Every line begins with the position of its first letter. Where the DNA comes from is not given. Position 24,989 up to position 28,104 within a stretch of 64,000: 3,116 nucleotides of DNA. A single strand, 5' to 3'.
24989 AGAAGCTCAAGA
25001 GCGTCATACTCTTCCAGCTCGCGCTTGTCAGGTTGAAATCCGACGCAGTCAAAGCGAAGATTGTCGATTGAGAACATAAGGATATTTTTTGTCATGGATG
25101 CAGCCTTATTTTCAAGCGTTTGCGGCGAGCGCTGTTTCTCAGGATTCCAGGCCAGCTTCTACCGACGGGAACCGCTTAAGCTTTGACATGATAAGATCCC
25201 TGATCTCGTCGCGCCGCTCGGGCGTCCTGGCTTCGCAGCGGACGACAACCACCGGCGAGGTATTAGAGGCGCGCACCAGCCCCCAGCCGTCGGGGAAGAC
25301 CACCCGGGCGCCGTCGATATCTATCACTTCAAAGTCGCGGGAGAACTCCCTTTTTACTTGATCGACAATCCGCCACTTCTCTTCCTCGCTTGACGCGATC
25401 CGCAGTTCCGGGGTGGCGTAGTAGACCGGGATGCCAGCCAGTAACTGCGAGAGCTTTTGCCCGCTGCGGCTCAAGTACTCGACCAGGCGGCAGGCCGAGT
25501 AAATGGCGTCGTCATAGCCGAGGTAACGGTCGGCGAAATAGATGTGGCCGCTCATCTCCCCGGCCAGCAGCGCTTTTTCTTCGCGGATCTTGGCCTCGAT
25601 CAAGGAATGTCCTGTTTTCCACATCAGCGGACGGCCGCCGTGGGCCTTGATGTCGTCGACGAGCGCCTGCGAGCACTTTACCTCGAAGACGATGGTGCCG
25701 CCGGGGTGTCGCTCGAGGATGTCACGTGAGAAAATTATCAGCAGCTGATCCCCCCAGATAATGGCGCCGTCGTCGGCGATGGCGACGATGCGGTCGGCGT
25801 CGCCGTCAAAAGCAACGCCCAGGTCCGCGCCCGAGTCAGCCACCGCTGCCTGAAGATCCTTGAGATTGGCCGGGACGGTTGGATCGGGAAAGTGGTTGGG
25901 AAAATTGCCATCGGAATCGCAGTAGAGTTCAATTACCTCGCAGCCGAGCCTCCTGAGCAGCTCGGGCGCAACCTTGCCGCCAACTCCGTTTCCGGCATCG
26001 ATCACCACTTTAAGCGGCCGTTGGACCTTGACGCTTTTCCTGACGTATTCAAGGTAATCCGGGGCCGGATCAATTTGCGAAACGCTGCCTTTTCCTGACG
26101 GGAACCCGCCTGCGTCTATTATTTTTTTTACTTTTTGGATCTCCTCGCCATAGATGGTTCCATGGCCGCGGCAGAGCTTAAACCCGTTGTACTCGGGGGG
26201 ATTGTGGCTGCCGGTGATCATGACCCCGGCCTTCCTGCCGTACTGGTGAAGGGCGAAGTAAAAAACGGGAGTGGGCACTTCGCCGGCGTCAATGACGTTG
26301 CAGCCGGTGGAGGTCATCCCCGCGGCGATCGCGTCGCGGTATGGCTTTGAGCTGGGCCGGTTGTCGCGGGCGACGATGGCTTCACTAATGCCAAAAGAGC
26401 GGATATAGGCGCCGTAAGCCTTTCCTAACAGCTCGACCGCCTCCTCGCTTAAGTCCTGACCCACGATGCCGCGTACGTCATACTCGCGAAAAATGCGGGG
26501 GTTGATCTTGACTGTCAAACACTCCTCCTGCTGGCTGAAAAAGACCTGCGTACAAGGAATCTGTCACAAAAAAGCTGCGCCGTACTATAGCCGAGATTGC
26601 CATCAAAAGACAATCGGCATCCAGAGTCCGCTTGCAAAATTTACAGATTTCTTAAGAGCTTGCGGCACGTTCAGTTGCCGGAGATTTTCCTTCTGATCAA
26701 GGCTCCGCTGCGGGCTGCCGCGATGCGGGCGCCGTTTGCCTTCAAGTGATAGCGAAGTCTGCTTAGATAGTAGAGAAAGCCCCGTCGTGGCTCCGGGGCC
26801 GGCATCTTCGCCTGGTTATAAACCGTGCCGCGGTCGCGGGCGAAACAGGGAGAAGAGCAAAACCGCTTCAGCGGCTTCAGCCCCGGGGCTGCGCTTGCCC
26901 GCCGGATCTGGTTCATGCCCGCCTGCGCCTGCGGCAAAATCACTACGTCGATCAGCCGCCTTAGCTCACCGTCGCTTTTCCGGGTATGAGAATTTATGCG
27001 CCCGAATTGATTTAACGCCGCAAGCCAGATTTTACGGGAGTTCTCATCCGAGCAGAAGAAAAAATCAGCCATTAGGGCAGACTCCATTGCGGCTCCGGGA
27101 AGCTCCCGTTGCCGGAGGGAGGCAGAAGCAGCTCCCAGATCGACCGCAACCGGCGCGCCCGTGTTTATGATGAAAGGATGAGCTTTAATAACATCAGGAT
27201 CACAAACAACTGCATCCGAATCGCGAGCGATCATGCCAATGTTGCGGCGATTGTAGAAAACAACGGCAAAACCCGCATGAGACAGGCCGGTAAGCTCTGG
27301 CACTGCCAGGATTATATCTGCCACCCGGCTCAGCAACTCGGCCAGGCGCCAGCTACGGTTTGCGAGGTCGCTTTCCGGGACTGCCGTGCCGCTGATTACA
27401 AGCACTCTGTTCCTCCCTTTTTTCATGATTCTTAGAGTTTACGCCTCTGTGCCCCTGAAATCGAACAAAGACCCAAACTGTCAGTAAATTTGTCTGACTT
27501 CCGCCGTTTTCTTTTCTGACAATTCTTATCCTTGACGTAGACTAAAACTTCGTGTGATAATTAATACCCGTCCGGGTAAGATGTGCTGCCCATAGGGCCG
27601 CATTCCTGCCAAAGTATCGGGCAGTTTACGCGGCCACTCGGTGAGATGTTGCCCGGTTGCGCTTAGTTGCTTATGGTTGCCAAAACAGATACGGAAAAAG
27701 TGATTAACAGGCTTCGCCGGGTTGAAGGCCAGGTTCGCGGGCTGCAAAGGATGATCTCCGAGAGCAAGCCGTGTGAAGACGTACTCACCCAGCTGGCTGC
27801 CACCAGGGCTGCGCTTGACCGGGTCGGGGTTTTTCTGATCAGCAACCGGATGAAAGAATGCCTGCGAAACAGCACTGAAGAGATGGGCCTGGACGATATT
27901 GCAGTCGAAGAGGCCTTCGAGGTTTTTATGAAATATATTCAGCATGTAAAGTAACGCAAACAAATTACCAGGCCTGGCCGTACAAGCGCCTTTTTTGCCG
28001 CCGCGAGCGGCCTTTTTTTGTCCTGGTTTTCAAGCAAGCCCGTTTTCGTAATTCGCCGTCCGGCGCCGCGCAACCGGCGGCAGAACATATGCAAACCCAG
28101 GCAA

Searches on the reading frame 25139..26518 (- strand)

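Call 8: search_protein_families(library=pfam, proteins=[window:25139-26518:-])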
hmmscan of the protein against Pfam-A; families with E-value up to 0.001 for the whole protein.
window:25139-26518:- (459 aa): 5 families
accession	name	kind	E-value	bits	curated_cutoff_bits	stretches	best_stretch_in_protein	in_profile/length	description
PF02878.22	PGM_PMM_I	-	1.4e-35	122.4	22.5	1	8-137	2-134/138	Phosphoglucomutase/phosphomannomutase, alpha/beta/alpha domain I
PF02879.22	PGM_PMM_II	-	1.9e-30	105.8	29.3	1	155-250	3-102/103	Phosphoglucomutase/phosphomannomutase, alpha/beta/alpha domain II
PF02880.22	PGM_PMM_III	-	3.4e-26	92.1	20.7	1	255-362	1-110/115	Phosphoglucomutase/phosphomannomutase, alpha/beta/alpha domain III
PF00408.26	PGM_PMM_IV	-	8.3e-13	48.6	23.1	1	372-443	2-65/68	Phosphoglucomutase/phosphomannomutase, C-terminal domain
PF09981.14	DUF2218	-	0.00053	20.8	29.1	0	382-454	10-81/88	Uncharacterized protein conserved in bacteria (DUF2218)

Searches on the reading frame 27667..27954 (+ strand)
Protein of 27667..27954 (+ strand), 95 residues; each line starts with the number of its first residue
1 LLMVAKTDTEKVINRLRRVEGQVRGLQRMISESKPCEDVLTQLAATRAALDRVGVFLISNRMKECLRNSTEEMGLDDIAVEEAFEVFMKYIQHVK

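Call 102: search_protein_families(library=pfam, proteins=[window:27667-27954:+], max_evalue=0.001)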
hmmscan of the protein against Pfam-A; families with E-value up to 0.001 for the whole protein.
window:27667-27954:+ (95 aa): 2 families
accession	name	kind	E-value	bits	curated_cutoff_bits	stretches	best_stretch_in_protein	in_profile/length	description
PF02583.22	Trns_repr_metal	-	2e-25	89.4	22.8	1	9-87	2-76/78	Metal-sensitive transcriptional repressor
PF22879.1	AIPR_N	-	0.0001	22.8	28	1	4-81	63-140/151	Abortive infection phage resistance protein N-terminal domain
